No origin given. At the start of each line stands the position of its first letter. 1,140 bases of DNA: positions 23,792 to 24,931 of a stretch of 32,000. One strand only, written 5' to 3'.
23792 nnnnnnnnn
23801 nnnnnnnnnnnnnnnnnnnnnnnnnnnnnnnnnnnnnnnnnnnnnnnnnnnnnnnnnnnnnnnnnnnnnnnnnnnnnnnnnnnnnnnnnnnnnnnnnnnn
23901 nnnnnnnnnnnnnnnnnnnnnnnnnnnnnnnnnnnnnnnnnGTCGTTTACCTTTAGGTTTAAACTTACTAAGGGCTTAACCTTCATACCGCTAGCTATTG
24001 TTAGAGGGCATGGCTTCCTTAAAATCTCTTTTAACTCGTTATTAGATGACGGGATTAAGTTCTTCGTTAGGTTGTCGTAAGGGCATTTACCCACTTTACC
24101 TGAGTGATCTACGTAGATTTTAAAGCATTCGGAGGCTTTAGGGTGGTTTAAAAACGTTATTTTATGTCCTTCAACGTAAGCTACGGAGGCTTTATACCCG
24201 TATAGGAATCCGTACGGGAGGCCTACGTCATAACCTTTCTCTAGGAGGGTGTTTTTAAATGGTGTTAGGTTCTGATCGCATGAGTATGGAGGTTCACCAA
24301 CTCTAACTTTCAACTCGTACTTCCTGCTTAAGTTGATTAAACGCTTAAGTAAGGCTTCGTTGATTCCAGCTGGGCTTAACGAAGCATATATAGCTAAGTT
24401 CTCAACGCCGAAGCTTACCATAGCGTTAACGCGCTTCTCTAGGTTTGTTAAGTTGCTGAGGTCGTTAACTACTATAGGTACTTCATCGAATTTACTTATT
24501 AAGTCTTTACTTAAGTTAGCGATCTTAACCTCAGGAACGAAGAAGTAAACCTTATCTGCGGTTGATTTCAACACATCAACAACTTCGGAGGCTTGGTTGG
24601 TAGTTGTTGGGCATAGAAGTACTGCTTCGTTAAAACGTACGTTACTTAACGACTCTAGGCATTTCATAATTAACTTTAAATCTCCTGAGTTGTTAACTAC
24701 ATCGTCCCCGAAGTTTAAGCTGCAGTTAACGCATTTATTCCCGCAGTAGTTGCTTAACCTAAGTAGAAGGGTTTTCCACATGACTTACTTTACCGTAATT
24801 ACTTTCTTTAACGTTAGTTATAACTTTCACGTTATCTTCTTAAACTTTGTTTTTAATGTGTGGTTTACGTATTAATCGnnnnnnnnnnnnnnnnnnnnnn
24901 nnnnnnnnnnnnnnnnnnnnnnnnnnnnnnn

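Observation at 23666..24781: Radical-SAM/SPASM-like domain fused to a ModE-type HTH directly upstream of cooF-cooS: candidate new Fe-S-based regulator of the CO operon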

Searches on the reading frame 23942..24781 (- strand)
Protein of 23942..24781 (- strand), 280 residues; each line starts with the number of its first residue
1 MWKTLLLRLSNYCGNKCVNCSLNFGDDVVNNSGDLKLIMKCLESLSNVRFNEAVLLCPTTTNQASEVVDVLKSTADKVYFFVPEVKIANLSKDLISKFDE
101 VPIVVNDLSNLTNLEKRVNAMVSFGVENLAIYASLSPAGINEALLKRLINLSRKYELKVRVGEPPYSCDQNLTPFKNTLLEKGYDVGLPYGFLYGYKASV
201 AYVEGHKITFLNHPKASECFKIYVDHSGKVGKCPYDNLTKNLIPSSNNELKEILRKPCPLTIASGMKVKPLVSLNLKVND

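Call 37: search_protein_families(library=pfam, proteins=[window:23942-24781:-], max_evalue=10)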
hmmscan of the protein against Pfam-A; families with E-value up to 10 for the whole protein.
window:23942-24781:- (280 aa): 0 families

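Call 38: search_protein_representatives(protein=window:23942-24781:-)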
Query: 280 residues. Proteins with E-value up to 0.001 (for the whole library): 27; up to 1e-10: 16; up to 1e-30: 5. The best 27 are listed.
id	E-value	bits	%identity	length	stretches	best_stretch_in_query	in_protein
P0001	2.1e-182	621.1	100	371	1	1-280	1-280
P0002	1.2e-36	143.1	32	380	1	2-280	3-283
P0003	8.7e-36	140.3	34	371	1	35-238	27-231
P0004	1.2e-35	139.8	33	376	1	3-275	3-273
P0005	1.2e-33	133.2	32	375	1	3-279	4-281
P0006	4.4e-30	121.6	28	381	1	2-277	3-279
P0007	3.1e-29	118.8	32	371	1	3-261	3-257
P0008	1.2e-28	116.8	29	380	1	36-276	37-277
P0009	6.9e-25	104.5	29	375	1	3-263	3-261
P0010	3.0e-20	89.3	26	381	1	9-277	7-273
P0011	1.1e-18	84.2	35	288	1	92-280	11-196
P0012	3.6e-18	82.5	29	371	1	1-277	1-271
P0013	4.9e-18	82.1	31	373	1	7-280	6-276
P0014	4.0e-16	75.8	25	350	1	37-275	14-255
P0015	1.5e-14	70.6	22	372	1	7-261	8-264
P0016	1.1e-12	64.5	29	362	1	2-239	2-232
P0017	2.1e-10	57.0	25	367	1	1-254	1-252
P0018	5.3e-10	55.7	27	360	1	6-237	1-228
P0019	3.4e-09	53.1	21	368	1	47-276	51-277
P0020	1.8e-08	50.7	30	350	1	104-264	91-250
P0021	4.9e-07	46.0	24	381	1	5-274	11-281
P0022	1.2e-06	44.8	25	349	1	39-272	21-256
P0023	3.9e-06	43.0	27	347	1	49-261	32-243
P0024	7.6e-06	42.1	22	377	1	10-237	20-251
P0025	1.0e-05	41.7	23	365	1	4-236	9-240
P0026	1.1e-05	41.6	28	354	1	42-261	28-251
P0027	3.4e-05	40.0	26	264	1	108-263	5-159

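Call 42: find_encoding_contigs(protein=P0024, flank=10000, max_places=3)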
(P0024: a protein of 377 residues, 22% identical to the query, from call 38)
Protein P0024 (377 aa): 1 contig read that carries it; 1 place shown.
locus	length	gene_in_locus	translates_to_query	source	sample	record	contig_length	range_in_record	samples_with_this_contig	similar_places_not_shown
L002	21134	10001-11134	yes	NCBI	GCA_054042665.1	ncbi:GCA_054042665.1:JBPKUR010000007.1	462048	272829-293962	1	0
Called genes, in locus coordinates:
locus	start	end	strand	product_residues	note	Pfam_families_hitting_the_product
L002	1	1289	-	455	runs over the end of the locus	PF06068:TIP49, PF05496:RuvB_N (weak), PF03796:DnaB_C (weak), PF00004:AAA, PF13401:AAA_22 (faint), PF17856:TIP49_C, PF22703:Cdc6_lid (weak)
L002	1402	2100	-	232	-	PF00005:ABC_tran, PF13304:AAA_21 (faint)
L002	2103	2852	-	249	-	PF00005:ABC_tran, PF13304:AAA_21 (faint)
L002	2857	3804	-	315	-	PF02653:BPD_transp_2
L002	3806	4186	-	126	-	PF02653:BPD_transp_2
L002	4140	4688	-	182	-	PF02653:BPD_transp_2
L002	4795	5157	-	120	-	-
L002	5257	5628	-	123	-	PF13433:Peripla_BP_5 (weak), PF13458:Peripla_BP_6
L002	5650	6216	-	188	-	PF13433:Peripla_BP_5, PF13458:Peripla_BP_6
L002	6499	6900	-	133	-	PF01796:OB_ChsH2_C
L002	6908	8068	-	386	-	PF00108:Thiolase_N, PF00109:ketoacyl-synt (weak), PF22691:Thiolase_C_1, PF02803:Thiolase_C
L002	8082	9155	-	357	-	PF00108:Thiolase_N (weak), PF08541:ACP_syn_III_C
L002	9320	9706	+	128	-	-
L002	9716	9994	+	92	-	-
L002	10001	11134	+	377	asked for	PF00126:HTH_1 (faint)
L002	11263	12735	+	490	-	PF00662:Proton_antipo_N (weak), PF00361:Proton_antipo_M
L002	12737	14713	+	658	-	PF00361:Proton_antipo_M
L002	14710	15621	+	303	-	PF00146:NADHdh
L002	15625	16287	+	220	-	PF00420:Oxidored_q2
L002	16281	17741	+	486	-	PF00662:Proton_antipo_N (weak), PF00361:Proton_antipo_M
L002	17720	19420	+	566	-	PF00329:Complex1_30kDa, PF00374:NiFeSe_Hases, PF00346:Complex1_49kDa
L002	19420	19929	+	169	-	PF00037:Fer4, PF12797:Fer4_2 (weak), PF12837:Fer4_6 (weak), PF13237:Fer4_10, PF14697:Fer4_21, PF12838:Fer4_7, PF13187:Fer4_9, PF00037:Fer4 (weak), +1 more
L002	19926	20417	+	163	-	PF01058:Oxidored_q6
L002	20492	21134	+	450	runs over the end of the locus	PF04389:Peptidase_M28, PF01546:Peptidase_M20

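Call 43: find_encoding_contigs(protein=P0002, flank=10000, max_places=3)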
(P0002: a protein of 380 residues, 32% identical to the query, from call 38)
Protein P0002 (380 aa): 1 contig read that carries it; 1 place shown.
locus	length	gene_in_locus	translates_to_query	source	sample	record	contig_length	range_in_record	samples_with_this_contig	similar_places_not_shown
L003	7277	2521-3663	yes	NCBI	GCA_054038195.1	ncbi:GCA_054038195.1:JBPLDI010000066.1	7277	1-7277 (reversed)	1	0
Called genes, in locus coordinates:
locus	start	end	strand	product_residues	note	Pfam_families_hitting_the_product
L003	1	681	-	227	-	?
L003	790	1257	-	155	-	-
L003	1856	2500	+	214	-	PF02830:V4R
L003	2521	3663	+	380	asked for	PF00126:HTH_1 (faint)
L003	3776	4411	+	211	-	PF12838:Fer4_7 (weak), PF13247:Fer4_11, PF12838:Fer4_7 (weak), PF00037:Fer4 (weak), PF12797:Fer4_2 (weak), PF12837:Fer4_6 (weak), PF13237:Fer4_10 (weak), PF13187:Fer4_9 (weak), +4 more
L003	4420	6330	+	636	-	PF03063:Prismane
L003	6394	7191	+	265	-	PF01656:CbiA, PF02374:ArsA_ATPase, PF10609:ParA, PF13614:AAA_31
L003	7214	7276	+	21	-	?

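Call 44: list_cluster_members(proteins=[P0002, P0003, P0004, P0005, P0006, P0007, P0008, P0009, P0010, P0012])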
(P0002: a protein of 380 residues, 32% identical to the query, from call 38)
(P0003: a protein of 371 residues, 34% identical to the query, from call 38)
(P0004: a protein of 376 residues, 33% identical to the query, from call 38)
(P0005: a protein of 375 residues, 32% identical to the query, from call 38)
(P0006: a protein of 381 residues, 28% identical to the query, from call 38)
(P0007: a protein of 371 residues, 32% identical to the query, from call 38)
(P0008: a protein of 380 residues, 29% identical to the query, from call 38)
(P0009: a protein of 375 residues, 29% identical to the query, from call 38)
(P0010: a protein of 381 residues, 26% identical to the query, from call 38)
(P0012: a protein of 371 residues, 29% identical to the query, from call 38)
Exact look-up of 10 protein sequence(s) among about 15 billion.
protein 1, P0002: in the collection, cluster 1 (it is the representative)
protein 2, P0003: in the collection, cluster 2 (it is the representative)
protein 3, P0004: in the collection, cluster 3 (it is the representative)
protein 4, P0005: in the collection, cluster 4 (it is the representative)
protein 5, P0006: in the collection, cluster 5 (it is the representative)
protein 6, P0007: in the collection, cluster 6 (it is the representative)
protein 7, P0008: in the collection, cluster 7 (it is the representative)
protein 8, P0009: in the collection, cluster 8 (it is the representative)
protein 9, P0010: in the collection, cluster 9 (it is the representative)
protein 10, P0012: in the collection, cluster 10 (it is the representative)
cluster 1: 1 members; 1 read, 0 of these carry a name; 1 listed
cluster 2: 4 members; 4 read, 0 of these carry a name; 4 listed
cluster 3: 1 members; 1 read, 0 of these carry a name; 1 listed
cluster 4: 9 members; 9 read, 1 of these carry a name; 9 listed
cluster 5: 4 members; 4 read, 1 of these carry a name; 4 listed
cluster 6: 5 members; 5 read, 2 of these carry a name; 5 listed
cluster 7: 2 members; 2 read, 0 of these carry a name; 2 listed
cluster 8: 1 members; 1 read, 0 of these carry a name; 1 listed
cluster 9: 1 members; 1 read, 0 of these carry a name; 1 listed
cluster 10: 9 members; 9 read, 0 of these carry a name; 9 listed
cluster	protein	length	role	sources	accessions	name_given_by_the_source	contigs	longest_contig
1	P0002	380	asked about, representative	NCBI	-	-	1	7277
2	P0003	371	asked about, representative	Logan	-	-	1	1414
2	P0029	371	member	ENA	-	-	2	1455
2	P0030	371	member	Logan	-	-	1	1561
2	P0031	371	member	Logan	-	-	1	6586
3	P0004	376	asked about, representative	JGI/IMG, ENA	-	-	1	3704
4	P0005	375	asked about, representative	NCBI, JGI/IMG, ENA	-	-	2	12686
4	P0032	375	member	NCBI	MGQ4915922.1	MAG: winged helix-turn-helix domain-containing protein [Candidatus Asgardarchaeia ...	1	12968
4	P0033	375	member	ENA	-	-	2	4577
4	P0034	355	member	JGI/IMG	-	-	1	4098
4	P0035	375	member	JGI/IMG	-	-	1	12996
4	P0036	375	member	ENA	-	-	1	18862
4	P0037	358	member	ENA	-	-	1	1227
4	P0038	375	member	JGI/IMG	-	-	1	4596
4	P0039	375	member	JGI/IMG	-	-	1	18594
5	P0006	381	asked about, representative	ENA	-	-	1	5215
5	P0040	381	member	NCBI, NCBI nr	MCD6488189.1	MAG: LysR family transcriptional regulator [Desulfurococcales archaeon] | LysR family transcriptional regulator [Desulfurococcales archaeon]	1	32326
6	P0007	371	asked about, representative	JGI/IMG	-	-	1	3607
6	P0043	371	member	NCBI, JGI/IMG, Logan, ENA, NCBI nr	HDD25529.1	MAG TPA: LysR family transcriptional regulator [Acidilobales archaeon] | LysR family transcriptional regulator [Acidilobales archaeon]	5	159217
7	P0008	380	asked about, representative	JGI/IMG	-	-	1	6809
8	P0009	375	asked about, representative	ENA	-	-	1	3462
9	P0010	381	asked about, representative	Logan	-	-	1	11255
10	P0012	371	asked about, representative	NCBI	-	-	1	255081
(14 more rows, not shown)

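Call 45: search_protein_families(library=pfam, proteins=[L003:1856-2500:+], max_evalue=0.001)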
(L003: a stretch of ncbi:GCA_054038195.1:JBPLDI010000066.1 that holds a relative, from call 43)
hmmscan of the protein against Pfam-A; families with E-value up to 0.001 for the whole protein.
L003:1856-2500:+ (214 aa): 1 family
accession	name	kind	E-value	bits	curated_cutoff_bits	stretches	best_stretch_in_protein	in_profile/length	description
PF02830.23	V4R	-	6.5e-10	39.4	31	1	154-210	2-59/62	V4R domain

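Call 46: list_cluster_members(proteins=[P0013, P0014, P0015, P0016, P0017, P0018, P0019, P0020, P0021, P0022])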
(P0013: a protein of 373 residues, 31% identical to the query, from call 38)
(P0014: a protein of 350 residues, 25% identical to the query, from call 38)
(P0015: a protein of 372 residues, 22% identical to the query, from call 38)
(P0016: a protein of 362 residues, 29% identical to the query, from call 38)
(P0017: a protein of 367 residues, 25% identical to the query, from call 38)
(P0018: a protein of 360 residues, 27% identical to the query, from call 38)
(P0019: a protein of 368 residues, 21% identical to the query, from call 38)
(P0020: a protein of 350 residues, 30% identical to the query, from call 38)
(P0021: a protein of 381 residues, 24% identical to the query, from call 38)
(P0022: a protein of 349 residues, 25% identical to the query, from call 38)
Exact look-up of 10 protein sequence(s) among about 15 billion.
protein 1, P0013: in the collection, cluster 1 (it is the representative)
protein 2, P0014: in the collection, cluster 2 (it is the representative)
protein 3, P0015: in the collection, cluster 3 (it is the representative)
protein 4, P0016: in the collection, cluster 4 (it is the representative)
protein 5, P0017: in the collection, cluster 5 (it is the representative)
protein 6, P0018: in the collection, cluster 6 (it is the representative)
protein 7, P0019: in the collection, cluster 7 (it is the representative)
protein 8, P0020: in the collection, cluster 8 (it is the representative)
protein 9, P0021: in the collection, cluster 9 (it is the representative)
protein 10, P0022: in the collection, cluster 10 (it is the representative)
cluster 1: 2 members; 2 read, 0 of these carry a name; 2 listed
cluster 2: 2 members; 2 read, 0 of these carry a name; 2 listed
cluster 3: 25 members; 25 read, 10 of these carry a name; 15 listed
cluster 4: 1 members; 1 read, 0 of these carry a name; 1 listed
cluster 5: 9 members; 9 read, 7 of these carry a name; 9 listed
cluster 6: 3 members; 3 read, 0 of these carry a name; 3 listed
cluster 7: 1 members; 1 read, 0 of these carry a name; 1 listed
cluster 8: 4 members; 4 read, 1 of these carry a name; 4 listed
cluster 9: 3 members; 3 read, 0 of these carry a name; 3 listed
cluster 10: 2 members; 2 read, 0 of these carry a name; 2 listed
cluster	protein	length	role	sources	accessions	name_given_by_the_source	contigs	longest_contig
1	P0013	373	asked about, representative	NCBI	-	-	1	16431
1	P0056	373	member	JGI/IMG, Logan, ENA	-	-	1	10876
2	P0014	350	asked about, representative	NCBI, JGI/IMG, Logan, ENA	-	-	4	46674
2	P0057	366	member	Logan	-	-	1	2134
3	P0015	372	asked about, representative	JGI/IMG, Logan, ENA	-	-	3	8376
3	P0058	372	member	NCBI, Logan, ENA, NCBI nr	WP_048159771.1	winged helix-turn-helix domain-containing protein [Thermococcus barophilus] | LysR family transcriptional regulator [Thermococcus barophilus]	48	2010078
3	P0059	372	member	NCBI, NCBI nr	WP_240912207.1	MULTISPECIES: winged helix-turn-helix domain-containing protein [unclassified ... | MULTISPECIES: LysR family transcriptional regulator [unclassified Thermococcus]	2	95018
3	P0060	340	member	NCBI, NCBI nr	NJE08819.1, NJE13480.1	LysR family transcriptional regulator [Thermococcus sp. M39]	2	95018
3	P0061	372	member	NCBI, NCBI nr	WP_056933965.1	winged helix-turn-helix domain-containing protein [Thermococcus barophilus] | LysR family transcriptional regulator [Thermococcus barophilus]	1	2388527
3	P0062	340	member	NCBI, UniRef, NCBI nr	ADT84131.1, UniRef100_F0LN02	periplasmic molybdate-binding protein [Thermococcus barophilus MP] | Periplasmic molybdate-binding protein n=2 Tax=Thermococcus barophilus TaxID=55802 ...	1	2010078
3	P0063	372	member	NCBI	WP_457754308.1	winged helix-turn-helix domain-containing protein [Thermococcus sp.]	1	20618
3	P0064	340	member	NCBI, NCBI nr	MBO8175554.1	MAG: LysR family transcriptional regulator [Thermococcus sp.] | LysR family transcriptional regulator [Thermococcus sp.]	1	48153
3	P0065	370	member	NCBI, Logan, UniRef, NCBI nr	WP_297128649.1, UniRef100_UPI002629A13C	LysR family transcriptional regulator [Thermococcus sp.] | winged helix-turn-helix domain-containing protein n=1 Tax=Thermococcus sp. TaxID=35749 ...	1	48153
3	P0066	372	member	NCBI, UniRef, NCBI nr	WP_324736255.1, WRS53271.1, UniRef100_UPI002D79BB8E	LysR family transcriptional regulator [Thermococcus sp. SY098] | winged helix-turn-helix domain-containing protein n=1 Tax=Thermococcus sp. SY098 ...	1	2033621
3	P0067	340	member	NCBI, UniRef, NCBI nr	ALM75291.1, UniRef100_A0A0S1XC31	transcriptional regulator [Thermococcus barophilus] | Transcriptional regulator n=2 Tax=Thermococcus barophilus TaxID=55802 ...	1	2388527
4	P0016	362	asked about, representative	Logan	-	-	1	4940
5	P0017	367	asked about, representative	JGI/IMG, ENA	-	-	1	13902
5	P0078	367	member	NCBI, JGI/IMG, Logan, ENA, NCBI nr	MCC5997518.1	MAG: hypothetical protein LM573_00405 [Thermofilum sp.] | hypothetical protein [Thermofilum sp.]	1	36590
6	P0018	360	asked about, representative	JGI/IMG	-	-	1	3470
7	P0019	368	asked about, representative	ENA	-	-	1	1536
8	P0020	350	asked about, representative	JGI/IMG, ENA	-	-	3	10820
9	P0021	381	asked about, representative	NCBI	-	-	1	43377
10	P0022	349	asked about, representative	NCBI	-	-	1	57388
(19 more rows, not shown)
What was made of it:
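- On CorQR system (CorR component): Both lie in one 27-representative family (calls 38, 46).
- Some database names say molybdate-related (call 46).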

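Call 47: list_cluster_members(proteins=[P0023, P0024, P0025, P0026, P0027, P0011, P0001])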
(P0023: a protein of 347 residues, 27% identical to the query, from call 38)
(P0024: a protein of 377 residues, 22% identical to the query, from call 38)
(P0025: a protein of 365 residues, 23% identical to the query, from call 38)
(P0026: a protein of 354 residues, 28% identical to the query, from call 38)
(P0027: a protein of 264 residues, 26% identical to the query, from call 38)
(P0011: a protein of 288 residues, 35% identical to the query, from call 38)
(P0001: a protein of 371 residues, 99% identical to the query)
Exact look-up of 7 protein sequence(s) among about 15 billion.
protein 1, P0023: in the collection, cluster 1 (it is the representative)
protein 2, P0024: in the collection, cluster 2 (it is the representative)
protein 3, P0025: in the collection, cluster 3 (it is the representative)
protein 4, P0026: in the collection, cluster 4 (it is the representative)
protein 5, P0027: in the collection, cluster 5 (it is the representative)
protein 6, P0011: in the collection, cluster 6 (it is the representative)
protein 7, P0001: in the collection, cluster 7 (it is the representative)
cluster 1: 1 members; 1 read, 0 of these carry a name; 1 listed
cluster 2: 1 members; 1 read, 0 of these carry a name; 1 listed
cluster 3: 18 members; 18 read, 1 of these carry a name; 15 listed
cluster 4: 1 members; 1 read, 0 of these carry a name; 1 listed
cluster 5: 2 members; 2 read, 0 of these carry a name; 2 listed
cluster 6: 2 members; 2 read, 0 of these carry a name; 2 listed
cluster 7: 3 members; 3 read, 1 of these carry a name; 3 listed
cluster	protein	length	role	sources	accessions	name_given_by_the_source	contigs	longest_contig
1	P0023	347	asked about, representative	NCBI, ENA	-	-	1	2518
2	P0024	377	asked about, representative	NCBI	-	-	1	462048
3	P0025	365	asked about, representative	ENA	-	-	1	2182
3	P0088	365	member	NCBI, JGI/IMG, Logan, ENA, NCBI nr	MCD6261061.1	MAG: LysR family transcriptional regulator [Thaumarchaeota archaeon] | LysR family transcriptional regulator [Nitrososphaerota archaeon]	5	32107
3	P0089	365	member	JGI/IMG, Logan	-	-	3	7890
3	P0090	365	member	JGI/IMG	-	-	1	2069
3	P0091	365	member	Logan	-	-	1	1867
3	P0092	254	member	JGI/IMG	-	-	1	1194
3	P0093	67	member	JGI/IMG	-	-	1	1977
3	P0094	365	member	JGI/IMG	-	-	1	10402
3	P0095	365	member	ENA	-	-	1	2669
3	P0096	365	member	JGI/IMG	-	-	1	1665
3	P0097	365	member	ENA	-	-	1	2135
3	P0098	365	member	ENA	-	-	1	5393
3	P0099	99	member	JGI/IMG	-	-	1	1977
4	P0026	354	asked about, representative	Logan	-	-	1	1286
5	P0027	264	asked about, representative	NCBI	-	-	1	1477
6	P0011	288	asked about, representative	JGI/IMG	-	-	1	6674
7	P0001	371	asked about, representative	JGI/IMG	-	-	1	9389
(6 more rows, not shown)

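Call 48: find_encoding_contigs(protein=P0058, flank=10000, max_places=2)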
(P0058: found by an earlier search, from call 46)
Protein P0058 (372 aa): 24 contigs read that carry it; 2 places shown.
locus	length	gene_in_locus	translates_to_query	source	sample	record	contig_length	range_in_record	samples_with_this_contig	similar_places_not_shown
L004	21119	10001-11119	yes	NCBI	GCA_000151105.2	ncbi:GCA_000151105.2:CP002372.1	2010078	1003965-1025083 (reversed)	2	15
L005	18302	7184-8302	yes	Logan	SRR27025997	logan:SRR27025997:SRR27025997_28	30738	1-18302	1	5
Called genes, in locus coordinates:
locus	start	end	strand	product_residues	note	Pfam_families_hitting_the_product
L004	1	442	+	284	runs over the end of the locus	PF13240:Zn_Ribbon_1, PF24460:DUF7575 (weak)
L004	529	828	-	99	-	-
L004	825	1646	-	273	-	PF00291:PALP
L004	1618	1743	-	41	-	-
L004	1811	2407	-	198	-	PF02568:ThiI, PF06508:QueC (faint)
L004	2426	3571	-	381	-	PF22025:ThiI_fer, PF02926:THUMP, PF02568:ThiI, PF03054:tRNA_Me_trans (faint), PF06508:QueC (faint)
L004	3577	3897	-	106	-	-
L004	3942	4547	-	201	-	PF00881:Nitroreductase, PF14512:TM1586_NiRdase (weak)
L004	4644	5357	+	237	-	PF01177:Asp_Glu_race, PF17645:Amdase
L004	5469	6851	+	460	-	PF04587:ADP_PFK_GK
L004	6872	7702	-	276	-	PF02899:Phage_int_SAM_1, PF00589:Phage_integrase, PF16795:Phage_integr_3 (faint), PF22823:MrpR_C_cat (weak)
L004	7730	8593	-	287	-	PF01751:Toprim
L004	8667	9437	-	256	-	PF17746:SfsA_N, PF03749:SfsA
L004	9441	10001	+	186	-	PF02830:V4R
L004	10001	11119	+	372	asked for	PF00126:HTH_1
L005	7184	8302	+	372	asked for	PF00126:HTH_1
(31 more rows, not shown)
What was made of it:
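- Link to CorQR: T. barophilus MP has V4R -> P0058 -> cooF-cooS-cooC-cooT-Mch (call 48).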

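Call 49: find_encoding_contigs(protein=P0078, flank=10000, max_places=2)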
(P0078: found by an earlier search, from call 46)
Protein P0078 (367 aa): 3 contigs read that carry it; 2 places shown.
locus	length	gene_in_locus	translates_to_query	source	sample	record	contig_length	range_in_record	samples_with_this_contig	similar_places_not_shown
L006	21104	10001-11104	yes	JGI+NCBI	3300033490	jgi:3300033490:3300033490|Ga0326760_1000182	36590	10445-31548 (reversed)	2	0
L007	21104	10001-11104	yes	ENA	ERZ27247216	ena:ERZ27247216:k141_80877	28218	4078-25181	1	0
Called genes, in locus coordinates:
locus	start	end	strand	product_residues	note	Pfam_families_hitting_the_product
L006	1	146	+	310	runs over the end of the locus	-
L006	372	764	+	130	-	-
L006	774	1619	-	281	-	-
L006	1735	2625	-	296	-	PF00089:Trypsin, PF13365:Trypsin_2, PF13180:PDZ_2, PF00595:PDZ, PF17820:PDZ_6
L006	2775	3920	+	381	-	PF07690:MFS_1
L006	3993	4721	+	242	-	PF00005:ABC_tran, PF02463:SMC_N (faint), PF13304:AAA_21 (faint)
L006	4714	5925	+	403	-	PF01458:SUFBD_core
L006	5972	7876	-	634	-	PF17297:PEPCK_N, PF00821:PEPCK_GTP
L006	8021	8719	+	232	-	-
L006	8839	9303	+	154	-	PF01398:JAB, PF14464:Prok-JAB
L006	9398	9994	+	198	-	PF02830:V4R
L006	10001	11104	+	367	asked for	-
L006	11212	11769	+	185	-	PF13237:Fer4_10 (weak), PF13247:Fer4_11, PF12838:Fer4_7, PF25160:LdpA_Fe-S-bd, PF12837:Fer4_6, PF13237:Fer4_10, PF00037:Fer4, PF12838:Fer4_7, +7 more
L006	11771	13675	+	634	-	PF03063:Prismane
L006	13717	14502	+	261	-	PF01656:CbiA, PF02374:ArsA_ATPase, PF10609:ParA, PF13614:AAA_31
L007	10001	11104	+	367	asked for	-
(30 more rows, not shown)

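Call 56: find_related_loci(query=A3, collection=genome_contigs, flank=8000)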
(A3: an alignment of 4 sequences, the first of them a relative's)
Query A3 (372 aa) in genome_contigs; peptide patterns used: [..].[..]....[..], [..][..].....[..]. (x = any residue, [..] = any of these).
198 stretches matched a pattern; 10 encode a relative of the query (tblastn E <= 1e-3); 9 distinct loci.
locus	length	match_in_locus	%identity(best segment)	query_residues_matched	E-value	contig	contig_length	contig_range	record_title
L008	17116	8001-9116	94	1-372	0e+0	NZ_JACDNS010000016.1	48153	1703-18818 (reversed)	MAG: Thermococcus sp. isolate GB_MAG1_027 c_000000000565, whole genome shotgun sequence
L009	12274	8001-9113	95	2-372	0e+0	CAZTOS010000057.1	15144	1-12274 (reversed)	MAG TPA_asm: uncultured Thermococci archaeon isolate SRP141559_co1_254 genome assembly, contig: NODE_2069_length_15144_c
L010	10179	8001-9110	93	3-372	0e+0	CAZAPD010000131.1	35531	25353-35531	MAG TPA_asm: uncultured Thermococci archaeon isolate binchicken_co219_303 genome assembly, contig: k141_251855, whole ge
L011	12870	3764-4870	83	3-371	0e+0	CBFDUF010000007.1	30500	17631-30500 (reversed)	MAG TPA_asm: uncultured Thermococci archaeon isolate SRR6823439_binner13_Refined_15 genome assembly, contig: ERZ534240.1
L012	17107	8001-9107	82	3-371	0e+0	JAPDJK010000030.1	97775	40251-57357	MAG: Thermococci archaeon isolate S5B1_HD70 c_000000000082, whole genome shotgun sequence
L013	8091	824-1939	74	1-372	0e+0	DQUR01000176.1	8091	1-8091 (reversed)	MAG TPA_asm: Thermococcus paralvinellae isolate SZUA-1476 k95_103209, whole genome shotgun sequence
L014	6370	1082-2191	71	3-372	0e+0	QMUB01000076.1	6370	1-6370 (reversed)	MAG: Thermococci archaeon isolate B89_G9 B89_Guay9_scaffold_20833, whole genome shotgun sequence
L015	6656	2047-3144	55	3-370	7e-133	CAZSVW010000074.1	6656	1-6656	MAG TPA_asm: Candidatus Hydrothermarchaeota archaeon isolate binchicken_co256_96 genome assembly, contig: NODE_34775_len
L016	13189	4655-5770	96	1-372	0e+0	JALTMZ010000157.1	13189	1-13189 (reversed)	MAG: Thermococcus sp. isolate S139_metabat2_scaf2bin.061_VB S139_NODE_4580_length_13189_cov_1.764508, whole genome shotg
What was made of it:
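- Tried and rejected: Only a Thermococcus sub-alignment worked (call 56), and it did not recover T. onnurineus.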
